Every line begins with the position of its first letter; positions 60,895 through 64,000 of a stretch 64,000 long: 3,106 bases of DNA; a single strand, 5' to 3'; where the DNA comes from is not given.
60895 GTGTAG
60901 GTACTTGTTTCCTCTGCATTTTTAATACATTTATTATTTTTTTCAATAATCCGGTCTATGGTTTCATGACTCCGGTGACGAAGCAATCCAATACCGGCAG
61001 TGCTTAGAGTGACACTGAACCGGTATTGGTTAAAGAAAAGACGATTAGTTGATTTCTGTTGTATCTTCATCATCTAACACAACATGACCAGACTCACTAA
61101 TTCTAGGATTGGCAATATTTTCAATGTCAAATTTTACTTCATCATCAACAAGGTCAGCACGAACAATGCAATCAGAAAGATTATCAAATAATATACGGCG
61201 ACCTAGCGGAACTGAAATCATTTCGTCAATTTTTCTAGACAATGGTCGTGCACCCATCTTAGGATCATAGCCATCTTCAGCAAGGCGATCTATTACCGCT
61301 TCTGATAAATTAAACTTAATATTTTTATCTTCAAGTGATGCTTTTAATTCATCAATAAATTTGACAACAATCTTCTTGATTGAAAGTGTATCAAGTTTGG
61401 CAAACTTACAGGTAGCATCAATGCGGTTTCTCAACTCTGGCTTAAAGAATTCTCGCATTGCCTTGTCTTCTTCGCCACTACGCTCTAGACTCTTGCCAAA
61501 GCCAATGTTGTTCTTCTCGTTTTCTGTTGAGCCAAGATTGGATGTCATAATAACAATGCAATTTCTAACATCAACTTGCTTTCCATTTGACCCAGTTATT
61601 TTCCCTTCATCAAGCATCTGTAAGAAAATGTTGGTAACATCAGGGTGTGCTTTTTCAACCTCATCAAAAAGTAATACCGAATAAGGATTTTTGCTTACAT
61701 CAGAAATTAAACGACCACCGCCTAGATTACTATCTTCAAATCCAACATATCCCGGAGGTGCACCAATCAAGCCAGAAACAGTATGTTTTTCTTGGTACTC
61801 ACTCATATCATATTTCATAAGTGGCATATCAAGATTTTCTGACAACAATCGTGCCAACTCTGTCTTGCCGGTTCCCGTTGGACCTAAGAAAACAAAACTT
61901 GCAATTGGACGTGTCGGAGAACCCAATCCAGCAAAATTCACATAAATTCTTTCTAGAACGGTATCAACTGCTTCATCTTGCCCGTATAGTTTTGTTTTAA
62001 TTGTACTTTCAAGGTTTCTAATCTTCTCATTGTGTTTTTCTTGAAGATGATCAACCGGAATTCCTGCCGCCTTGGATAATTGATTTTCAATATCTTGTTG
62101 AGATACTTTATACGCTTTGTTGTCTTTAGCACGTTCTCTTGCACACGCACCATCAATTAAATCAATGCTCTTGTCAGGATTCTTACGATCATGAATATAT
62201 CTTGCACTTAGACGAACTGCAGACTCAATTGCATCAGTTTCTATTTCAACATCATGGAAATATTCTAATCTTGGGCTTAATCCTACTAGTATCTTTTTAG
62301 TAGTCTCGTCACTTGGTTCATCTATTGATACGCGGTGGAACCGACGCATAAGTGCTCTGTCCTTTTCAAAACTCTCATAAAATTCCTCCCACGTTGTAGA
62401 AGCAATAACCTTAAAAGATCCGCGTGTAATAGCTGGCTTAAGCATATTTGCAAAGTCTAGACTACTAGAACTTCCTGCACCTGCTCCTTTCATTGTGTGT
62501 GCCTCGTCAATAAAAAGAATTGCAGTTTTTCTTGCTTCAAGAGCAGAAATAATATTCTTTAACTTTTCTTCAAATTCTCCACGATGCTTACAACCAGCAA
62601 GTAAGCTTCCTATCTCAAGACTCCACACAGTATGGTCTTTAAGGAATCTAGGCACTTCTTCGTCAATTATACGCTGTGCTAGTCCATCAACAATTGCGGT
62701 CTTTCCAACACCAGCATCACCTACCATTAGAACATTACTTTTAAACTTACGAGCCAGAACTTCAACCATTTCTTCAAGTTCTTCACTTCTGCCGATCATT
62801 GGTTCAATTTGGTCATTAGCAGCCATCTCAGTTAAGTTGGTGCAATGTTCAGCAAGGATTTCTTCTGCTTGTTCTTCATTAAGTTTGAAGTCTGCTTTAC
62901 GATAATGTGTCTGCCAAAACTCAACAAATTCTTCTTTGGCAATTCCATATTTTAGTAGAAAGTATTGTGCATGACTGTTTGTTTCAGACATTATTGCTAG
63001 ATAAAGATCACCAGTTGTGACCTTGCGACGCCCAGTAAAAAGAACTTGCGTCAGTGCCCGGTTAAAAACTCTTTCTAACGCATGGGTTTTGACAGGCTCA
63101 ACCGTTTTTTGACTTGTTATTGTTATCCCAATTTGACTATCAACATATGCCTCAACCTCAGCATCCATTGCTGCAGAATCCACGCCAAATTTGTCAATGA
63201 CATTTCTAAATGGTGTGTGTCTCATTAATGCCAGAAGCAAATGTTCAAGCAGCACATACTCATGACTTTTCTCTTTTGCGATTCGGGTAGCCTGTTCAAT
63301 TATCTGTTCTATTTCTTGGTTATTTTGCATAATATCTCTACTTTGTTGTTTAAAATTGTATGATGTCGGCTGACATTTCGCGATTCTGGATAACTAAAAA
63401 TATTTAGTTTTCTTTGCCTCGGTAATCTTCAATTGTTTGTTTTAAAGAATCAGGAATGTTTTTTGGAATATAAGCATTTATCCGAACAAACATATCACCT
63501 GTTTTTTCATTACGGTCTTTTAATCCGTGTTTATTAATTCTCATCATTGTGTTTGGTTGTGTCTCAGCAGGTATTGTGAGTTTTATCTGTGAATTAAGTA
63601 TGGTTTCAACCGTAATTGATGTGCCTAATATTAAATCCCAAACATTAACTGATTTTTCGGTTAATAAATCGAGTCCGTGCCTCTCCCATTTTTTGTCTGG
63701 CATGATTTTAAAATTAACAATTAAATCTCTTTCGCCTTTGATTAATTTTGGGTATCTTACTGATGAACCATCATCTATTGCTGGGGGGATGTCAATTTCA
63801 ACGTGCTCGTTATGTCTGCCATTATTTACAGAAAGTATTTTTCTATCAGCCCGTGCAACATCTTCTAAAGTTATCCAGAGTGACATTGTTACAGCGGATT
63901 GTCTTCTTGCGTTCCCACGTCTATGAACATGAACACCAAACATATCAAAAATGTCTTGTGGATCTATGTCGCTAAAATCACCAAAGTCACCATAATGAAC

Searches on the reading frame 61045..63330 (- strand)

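Call 10: search_protein_families(library=phrogs, proteins=[window:61045-63330:-])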
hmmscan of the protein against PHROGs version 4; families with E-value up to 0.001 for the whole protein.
window:61045-63330:- (761 aa): 24 families
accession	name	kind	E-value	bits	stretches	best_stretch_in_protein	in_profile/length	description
phrog_4871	-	other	6.1e-238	793.1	1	3-737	8-757/764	ATP-dependent protease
phrog_4339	-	unknown function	6.6e-16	59.5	1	482-514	57-89/552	-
phrog_168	-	DNA, RNA and nucleotide metabolism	3e-13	51.1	1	476-685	42-194/314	clamp loader of DNA polymerase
phrog_3757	-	unknown function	1.2e-12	48.9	1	473-511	123-161/367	-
phrog_10401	-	other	4.4e-11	43.2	1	477-512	461-496/667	ATPase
phrog_249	-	moron, auxiliary metabolic gene and host takeover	6.8e-10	39.8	1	374-598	37-244/380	porphyrin biosynthesis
phrog_5846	-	DNA, RNA and nucleotide metabolism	2.1e-08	34.9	0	477-509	39-71/380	clamp loader of DNA polymerase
phrog_19600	-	other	1.2e-07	31.9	0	176-234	62-118/447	ATPase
phrog_1297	-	other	1.8e-06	28.2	0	480-599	29-145/356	ATPase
phrog_3277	-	DNA, RNA and nucleotide metabolism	2e-06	28.7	0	193-276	6-86/168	DnaC-like helicase loader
phrog_7485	-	unknown function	2e-06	28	0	478-517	229-268/430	-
phrog_16448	-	other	3e-06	26.8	0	184-283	435-530/680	ATPase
phrog_7998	-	unknown function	4.5e-06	27.1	0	176-280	14-130/339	-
phrog_8638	-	unknown function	1.4e-05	25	0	480-561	309-376/568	-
phrog_2107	-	other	1.6e-05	25.7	0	199-221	5-27/201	thymidylate kinase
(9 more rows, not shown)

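Call 29: search_protein_families(library=pfam, proteins=[window:61045-63330:-])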
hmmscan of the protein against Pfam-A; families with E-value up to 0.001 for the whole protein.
window:61045-63330:- (761 aa): 24 families
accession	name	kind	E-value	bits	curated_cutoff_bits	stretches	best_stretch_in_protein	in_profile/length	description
PF07724.20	AAA_2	-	3.3e-53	180.6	27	1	474-639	1-165/166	AAA domain (Cdc48 subfamily)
PF17871.7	AAA_lid_9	-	6.3e-24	84.3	22.8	1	340-440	1-100/104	AAA lid domain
PF00004.35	AAA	-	4.1e-22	79.5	21.2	2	200-333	1-125/131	ATPase family associated with various cellular activities (AAA)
PF10431.15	ClpB_D2-small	-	1.2e-19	70.6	21.9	1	647-720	2-75/81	C-terminal, D2-small domain, of ClpB protein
PF07728.20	AAA_5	-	2.3e-17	63.7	22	1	479-604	2-126/139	AAA domain (dynein-related subfamily)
PF13191.12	AAA_16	-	5.9e-11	43.6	32.6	1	179-233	3-52/167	AAA ATPase domain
PF00158.32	Sigma54_activat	-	5.8e-10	39.5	20.2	1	478-597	24-141/168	Sigma-54 interaction domain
PF02861.25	Clp_N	-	1.3e-09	38.5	20.7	1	16-63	3-52/53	Clp amino terminal domain, pathogenicity island component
PF13401.12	AAA_22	-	1.7e-09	38.5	27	0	480-574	9-109/130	AAA domain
PF05621.17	TniB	-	2.4e-07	30.8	22.4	0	241-336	92-184/189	Bacterial TniB protein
PF01078.27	Mg_chelatase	-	3.8e-06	26.9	20.3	0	479-604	25-163/207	Magnesium chelatase, subunit ChlI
PF12775.13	AAA_7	-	9.3e-06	25.7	25.8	0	195-224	31-60/181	P-loop containing dynein motor region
PF03193.22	RsgA_GTPase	-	3.5e-05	24.1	30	0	180-220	88-129/174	RsgA GTPase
PF02367.23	TsaE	-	6.1e-05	23.4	26.6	0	182-221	4-45/128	Threonylcarbamoyl adenosine biosynthesis protein TsaE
PF20703.3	nSTAND1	-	8.1e-05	22.8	27.1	1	179-348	17-196/379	Novel STAND NTPase 1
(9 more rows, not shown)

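Call 33: search_protein_families(library=ncbifam, proteins=[window:61045-63330:-])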
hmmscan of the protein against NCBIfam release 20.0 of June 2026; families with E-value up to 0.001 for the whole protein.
window:61045-63330:- (761 aa): 28 families (the best 25 are shown)
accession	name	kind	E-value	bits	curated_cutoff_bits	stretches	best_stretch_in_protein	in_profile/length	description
TIGR02639.1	ClpA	equivalog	7.5e-246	817.9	993.15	1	5-720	3-726/734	ATP-dependent Clp protease ATP-binding subunit ClpA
NF008263.0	PRK11034.1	equivalog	4.6e-203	676.2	1350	1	4-734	3-742/758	ATP-dependent Clp protease ATP-binding subunit ClpA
TIGR03346.1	chaperone_ClpB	equivalog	2.6e-197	658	1232.1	2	6-401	4-398/853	ATP-dependent chaperone ClpB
TIGR03345.1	VI_ClpV1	equivalog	9.6e-171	570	884.95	2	4-399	2-410/852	type VI secretion system ATPase TssH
NF008118.0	PRK10865.1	equivalog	2.3e-156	522.1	1417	2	407-726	529-847/857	ATP-dependent chaperone ClpB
NF033607.0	disagg_AAA_ClpG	exception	2.3e-147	492.5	1900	2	10-401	96-488/932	AAA family protein disaggregase ClpG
NF033606.1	heat_AAA_ClpK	exception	6.7e-144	480.9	1900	2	399-719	566-889/949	heat shock survival AAA family ATPase ClpK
NF003745.1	PRK05342.1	equivalog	2.7e-13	49.5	359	0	196-234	108-143/418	ATP-dependent Clp protease ATP-binding subunit ClpX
TIGR00382.1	clpX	equivalog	1.6e-08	34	370.75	0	480-511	121-152/414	ATP-dependent protease ATP-binding subunit ClpX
TIGR02640.1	gas_vesic_GvpN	equivalog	1.7e-08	34.3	266.8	0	479-508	24-53/262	gas vesicle protein GvpN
TIGR00390.1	hslU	equivalog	4.6e-08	32.4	362.45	0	480-515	51-86/441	ATP-dependent protease ATPase subunit HslU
NF047784.1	MadB_ATPase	equivalog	1.7e-07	30.8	475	0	544-598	133-188/298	MadB family AAA-type ATPase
TIGR03922.1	T7SS_EccA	equivalog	3.4e-06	25.9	466.65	0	198-415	313-532/557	type VII secretion AAA-ATPase EccA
TIGR02928.1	TIGR02928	subfamily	3.5e-06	26.1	181.3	0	173-223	12-66/366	orc1/cdc6 family replication initiation protein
NF038214.1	IS21_help_AAA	equivalog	7.7e-06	25.7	200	0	197-323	90-202/232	IS21-like element helper ATPase IstB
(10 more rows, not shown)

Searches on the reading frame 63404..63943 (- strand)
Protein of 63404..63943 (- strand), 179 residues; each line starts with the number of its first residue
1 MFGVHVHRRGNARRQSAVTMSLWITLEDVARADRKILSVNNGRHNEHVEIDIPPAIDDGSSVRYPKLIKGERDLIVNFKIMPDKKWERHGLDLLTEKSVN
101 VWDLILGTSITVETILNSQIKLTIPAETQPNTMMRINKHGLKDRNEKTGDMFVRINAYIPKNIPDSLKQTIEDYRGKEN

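Call 33: search_protein_families(library=ncbifam, proteins=[window:63404-63943:-])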
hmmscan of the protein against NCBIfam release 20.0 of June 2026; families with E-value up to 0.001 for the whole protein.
window:63404-63943:- (179 aa): 10 families
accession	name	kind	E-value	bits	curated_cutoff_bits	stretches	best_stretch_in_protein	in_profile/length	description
TIGR02349.1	DnaJ_bact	equivalog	8.1e-25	87.9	377.2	1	43-175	213-351/354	molecular chaperone DnaJ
NF010874.0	PRK14281.1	equivalog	1.1e-20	74.2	619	1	72-175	267-370/397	chaperone protein DnaJ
NF008035.0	PRK10767.1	subfamily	4.7e-18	65.4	338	1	43-175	207-345/374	molecular chaperone DnaJ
NF010872.0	PRK14279.1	equivalog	1.2e-16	60.9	556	1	45-178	241-379/394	molecular chaperone DnaJ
NF010892.0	PRK14299.1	equivalog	1.3e-14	54.2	392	1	11-163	125-272/291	chaperone protein DnaJ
NF010871.0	PRK14278.1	equivalog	3.6e-14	52.4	502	1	44-176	210-349/378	molecular chaperone DnaJ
NF010894.0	PRK14301.1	equivalog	3.8e-14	52.5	548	1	43-173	210-346/373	chaperone protein DnaJ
NF010885.0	PRK14292.1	equivalog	3.1e-11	42.9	585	1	43-174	210-345/371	chaperone protein DnaJ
NF007618.0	PRK10266.1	equivalog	7.9e-10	38.7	403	1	49-163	161-279/306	curved DNA-binding protein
NF037946.1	terminal_TopJ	equivalog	2.9e-07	29.4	300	1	64-155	710-805/810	terminal organelle assembly protein TopJ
